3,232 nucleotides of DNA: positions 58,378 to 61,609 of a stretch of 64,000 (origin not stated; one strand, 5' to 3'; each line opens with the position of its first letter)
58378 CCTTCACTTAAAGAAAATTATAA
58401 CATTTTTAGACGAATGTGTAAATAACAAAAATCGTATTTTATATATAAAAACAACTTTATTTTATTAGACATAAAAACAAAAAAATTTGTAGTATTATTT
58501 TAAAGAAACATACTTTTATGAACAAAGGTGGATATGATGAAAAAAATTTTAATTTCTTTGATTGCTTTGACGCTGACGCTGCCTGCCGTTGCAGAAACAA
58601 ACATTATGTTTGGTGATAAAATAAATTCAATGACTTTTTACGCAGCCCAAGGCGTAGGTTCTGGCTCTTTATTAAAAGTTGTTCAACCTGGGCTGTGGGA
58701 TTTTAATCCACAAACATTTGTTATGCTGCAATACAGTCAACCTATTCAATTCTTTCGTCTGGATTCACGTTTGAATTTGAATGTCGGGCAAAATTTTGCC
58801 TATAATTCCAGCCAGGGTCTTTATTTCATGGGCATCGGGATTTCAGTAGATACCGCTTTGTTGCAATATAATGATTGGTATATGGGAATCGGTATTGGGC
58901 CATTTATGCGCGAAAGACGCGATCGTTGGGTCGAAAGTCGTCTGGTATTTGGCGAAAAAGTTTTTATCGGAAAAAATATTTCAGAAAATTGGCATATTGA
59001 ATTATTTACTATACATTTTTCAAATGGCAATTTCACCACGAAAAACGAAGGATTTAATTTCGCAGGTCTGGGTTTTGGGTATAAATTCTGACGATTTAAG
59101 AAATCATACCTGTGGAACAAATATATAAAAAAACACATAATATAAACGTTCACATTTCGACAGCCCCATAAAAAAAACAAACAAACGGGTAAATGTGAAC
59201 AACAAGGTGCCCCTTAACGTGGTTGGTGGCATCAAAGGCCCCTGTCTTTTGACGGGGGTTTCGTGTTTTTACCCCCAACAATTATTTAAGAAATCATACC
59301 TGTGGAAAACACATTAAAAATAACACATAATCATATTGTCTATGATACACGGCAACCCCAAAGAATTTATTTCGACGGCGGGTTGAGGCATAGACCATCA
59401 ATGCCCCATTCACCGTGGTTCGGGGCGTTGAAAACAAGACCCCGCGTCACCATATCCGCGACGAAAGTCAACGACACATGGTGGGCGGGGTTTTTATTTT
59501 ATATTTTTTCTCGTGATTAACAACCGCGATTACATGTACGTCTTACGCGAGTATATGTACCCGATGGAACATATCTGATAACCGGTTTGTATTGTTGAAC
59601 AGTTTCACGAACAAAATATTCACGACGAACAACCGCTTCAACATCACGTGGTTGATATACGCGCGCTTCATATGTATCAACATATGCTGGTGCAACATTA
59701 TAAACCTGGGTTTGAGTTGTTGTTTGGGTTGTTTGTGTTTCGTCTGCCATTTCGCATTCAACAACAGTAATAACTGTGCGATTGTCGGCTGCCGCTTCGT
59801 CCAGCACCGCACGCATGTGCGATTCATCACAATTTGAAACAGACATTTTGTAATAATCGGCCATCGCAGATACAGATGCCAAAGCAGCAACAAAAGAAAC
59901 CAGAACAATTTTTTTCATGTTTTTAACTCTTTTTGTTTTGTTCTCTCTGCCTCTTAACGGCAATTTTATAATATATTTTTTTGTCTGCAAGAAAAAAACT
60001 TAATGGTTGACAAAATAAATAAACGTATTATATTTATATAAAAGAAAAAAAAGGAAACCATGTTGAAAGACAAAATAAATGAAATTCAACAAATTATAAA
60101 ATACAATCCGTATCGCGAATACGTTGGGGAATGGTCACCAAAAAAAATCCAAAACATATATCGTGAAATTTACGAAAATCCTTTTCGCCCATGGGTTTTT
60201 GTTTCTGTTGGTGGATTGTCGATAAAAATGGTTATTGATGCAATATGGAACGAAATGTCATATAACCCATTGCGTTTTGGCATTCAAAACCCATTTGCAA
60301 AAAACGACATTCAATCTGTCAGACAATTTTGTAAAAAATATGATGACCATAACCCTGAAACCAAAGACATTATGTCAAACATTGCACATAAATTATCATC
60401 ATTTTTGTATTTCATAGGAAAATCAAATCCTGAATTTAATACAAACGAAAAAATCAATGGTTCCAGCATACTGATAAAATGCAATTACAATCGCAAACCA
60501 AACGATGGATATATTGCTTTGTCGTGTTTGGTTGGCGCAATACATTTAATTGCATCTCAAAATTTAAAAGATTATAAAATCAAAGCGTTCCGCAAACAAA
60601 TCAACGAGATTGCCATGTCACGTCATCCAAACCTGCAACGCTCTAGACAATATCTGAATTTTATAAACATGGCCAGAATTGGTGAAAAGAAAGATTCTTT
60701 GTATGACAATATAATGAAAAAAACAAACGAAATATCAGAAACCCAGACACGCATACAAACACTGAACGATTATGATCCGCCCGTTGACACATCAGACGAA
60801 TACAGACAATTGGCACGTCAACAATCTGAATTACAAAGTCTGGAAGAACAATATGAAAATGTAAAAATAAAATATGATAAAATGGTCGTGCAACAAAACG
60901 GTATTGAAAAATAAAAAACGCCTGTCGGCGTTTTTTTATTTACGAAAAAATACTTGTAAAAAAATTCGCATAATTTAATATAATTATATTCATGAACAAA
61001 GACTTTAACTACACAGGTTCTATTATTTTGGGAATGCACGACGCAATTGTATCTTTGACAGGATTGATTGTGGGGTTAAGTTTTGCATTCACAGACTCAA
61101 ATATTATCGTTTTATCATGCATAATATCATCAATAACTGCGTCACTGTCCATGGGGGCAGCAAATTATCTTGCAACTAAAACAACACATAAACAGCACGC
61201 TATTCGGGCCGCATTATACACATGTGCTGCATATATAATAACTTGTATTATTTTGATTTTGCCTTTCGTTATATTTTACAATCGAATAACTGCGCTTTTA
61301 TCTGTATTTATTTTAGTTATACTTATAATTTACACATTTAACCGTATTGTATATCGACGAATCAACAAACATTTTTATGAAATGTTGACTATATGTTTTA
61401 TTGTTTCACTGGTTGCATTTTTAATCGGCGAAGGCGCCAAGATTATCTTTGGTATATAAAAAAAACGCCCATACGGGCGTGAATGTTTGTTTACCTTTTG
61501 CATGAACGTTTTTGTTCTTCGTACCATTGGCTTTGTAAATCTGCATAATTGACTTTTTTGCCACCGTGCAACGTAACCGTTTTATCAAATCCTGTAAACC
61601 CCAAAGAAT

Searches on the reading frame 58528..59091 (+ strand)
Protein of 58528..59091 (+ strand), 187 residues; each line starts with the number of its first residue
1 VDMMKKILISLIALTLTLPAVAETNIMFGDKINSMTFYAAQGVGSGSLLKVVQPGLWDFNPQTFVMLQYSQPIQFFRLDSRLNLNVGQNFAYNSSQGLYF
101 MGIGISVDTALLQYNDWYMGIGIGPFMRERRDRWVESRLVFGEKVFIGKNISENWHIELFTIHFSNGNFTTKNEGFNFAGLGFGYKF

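Call 16: search_protein_families(library=pfam, proteins=[window:58528-59091:+], max_evalue=0.00001)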
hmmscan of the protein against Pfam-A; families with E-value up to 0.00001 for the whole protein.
window:58528-59091:+ (187 aa): 1 family
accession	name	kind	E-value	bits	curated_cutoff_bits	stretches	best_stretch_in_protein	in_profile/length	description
PF09411.16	PagL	-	8.8e-12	45.7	23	1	88-186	32-136/136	Lipid A 3-O-deacylase (PagL)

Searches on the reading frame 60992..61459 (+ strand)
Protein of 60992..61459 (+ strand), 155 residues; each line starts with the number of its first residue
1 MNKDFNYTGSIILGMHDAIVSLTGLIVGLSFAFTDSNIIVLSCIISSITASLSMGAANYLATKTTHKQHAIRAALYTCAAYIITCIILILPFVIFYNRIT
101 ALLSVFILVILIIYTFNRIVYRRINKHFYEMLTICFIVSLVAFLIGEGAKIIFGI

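Call 16: search_protein_families(library=pfam, proteins=[window:60992-61459:+], max_evalue=0.00001)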
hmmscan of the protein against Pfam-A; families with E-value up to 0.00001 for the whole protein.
window:60992-61459:+ (155 aa): 1 family
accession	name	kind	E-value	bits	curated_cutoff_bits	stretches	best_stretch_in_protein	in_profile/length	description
PF01988.24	VIT1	-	2.9e-12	47.3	28.1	1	10-66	3-60/214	VIT family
